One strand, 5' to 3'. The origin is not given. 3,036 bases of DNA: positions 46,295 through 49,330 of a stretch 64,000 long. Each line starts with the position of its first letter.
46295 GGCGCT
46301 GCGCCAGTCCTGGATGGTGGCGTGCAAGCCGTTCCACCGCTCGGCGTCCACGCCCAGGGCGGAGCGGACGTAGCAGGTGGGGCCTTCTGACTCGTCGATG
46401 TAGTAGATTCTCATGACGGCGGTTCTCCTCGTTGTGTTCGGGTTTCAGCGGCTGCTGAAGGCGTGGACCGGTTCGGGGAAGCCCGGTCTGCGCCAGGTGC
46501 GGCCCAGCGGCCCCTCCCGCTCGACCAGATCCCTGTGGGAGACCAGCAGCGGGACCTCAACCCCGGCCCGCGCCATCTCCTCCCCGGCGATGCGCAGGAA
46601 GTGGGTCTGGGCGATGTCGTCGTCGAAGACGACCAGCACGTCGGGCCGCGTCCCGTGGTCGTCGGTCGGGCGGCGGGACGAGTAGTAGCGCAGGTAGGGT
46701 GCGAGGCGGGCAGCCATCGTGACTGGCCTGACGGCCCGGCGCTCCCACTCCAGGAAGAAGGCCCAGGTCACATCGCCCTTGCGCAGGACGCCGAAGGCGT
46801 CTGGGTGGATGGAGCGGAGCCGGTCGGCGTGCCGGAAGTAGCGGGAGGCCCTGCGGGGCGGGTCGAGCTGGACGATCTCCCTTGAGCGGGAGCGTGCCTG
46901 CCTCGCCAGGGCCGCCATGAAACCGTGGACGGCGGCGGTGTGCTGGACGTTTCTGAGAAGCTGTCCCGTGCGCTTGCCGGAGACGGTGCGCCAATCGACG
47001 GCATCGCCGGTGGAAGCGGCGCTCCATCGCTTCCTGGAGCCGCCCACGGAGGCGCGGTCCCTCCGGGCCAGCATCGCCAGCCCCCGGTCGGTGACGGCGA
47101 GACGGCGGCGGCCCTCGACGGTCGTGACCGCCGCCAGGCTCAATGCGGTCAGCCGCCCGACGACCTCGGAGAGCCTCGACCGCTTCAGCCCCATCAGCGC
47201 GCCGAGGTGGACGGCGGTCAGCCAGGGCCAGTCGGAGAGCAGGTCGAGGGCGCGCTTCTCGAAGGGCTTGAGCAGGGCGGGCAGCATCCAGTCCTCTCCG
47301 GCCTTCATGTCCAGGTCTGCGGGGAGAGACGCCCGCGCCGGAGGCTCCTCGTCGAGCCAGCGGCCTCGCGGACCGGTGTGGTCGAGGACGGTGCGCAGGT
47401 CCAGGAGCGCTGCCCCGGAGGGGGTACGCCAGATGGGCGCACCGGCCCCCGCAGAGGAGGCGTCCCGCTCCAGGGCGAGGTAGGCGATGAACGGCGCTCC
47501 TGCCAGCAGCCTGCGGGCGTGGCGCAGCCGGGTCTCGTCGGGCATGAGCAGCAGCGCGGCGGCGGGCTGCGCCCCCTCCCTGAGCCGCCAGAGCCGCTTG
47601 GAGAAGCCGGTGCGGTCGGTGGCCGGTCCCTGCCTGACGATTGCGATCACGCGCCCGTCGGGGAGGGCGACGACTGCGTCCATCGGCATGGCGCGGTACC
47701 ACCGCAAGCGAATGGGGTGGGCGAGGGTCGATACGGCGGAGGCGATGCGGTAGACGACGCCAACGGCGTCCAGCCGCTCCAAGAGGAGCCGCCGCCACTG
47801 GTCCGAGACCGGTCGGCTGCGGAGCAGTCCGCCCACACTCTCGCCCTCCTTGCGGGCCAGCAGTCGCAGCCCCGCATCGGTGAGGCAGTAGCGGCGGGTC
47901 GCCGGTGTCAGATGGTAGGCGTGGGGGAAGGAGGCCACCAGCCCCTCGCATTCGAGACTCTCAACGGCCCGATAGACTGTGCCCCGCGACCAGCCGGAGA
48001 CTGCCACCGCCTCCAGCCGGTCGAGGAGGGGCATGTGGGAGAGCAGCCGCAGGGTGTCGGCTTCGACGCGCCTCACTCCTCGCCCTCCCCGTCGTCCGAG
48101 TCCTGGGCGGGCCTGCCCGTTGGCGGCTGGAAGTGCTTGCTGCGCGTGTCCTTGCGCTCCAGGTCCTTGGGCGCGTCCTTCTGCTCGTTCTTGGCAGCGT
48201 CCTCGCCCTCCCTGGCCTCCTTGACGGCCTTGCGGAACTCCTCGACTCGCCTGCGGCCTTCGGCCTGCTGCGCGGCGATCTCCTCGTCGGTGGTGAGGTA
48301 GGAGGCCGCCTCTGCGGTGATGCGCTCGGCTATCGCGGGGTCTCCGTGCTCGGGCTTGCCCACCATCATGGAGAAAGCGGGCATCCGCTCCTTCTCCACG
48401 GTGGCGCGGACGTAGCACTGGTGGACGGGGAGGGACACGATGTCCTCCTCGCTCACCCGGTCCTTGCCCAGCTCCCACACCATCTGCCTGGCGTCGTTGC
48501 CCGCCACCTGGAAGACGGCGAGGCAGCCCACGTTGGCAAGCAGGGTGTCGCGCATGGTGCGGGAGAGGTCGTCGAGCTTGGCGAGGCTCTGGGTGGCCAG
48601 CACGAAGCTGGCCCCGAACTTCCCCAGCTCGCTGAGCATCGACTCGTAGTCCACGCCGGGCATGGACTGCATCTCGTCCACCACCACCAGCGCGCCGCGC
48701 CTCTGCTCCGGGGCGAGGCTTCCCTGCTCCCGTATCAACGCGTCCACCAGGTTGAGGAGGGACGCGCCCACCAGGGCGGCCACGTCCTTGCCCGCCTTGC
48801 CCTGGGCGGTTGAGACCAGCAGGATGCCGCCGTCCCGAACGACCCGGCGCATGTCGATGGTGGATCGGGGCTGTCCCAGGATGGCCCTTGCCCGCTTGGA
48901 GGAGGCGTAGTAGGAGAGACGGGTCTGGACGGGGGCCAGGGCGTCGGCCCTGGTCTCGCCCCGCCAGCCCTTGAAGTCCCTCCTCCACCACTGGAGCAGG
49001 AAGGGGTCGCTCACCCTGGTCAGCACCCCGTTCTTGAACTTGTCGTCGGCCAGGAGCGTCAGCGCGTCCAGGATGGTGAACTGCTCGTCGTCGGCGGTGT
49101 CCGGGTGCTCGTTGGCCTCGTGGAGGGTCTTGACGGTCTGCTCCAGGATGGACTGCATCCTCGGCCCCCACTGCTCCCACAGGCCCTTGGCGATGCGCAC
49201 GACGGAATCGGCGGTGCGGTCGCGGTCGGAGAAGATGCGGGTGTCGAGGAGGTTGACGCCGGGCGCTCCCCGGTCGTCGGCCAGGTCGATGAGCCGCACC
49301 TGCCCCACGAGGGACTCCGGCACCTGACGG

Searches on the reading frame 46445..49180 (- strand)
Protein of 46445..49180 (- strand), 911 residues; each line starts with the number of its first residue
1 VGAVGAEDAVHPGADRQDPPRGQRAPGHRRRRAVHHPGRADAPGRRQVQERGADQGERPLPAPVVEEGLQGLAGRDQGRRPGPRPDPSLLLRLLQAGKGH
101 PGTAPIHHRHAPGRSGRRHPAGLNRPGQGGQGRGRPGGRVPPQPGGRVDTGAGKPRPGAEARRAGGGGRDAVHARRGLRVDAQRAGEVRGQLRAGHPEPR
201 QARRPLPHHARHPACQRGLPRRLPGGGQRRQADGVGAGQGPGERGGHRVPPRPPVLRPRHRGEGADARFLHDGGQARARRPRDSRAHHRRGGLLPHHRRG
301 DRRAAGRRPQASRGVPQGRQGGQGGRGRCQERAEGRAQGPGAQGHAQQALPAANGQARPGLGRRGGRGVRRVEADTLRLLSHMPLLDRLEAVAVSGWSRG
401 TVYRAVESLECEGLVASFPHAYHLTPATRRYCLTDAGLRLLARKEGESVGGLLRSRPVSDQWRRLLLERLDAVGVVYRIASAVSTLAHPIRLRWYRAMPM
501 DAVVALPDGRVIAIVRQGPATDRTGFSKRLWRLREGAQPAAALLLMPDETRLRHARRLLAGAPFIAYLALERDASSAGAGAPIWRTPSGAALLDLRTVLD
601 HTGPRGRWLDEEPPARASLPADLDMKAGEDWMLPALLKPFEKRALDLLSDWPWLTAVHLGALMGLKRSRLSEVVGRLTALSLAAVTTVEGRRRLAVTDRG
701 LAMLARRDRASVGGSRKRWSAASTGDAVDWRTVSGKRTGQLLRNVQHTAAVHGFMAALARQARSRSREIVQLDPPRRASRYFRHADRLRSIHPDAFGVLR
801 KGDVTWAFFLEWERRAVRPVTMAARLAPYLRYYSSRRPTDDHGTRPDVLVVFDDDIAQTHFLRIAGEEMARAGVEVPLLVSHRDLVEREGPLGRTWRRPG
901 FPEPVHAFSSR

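Call 15: search_protein_families(library=pfam, proteins=[window:46445-49180:-], max_evalue=0.01)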
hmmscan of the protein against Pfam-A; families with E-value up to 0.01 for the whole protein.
window:46445-49180:- (911 aa): 4 families
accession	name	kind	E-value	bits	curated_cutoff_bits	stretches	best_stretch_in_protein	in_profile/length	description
PF13814.12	Replic_Relax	-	7.3e-10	39.7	25.3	1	690-847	29-190/191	Replication-relaxation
PF12802.13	MarR_2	-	2.3e-05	24.9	27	0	643-693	9-60/61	MarR family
PF03551.20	PadR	-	0.00023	21.5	27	1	389-442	19-74/75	Transcriptional regulator PadR-like family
PF25213.1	HVO_A0261_N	-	0.0012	19.1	35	1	377-427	17-66/86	HVO_A0261 N-terminal domain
